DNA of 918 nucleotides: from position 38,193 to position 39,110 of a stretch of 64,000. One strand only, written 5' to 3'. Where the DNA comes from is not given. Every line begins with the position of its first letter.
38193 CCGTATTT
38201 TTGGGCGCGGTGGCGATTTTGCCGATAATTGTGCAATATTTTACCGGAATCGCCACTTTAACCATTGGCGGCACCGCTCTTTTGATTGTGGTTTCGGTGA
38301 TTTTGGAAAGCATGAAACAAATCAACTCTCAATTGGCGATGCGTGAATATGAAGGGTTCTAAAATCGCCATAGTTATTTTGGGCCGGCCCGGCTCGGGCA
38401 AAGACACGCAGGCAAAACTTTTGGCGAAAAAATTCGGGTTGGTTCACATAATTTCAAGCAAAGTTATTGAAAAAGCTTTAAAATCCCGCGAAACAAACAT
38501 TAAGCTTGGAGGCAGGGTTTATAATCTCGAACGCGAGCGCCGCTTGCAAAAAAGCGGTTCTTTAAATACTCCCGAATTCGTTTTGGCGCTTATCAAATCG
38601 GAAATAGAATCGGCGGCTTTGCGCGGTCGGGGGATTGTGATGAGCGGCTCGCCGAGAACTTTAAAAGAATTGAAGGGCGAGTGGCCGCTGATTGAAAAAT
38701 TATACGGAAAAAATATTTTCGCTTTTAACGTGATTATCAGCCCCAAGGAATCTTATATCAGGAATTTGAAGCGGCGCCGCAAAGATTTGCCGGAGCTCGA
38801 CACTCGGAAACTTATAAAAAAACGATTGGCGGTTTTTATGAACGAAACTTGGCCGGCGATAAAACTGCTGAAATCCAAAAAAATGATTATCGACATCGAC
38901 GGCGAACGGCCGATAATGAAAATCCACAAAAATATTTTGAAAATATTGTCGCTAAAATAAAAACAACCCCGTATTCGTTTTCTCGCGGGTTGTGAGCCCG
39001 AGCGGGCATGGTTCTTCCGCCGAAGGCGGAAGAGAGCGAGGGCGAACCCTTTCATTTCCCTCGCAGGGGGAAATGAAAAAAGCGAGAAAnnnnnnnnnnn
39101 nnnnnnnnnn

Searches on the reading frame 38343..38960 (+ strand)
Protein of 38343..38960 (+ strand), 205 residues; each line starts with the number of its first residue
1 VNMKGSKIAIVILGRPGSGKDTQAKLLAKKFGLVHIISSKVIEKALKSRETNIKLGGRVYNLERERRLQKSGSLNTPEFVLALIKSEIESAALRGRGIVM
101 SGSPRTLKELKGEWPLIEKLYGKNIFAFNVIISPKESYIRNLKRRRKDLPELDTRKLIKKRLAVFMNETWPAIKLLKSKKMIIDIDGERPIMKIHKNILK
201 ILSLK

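Call 17: find_encoding_contigs(protein=window:38343-38960:+, flank=10000, max_places=6)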
Protein window:38343-38960:+ (205 aa): no gene with exactly this product is on record in the collection.
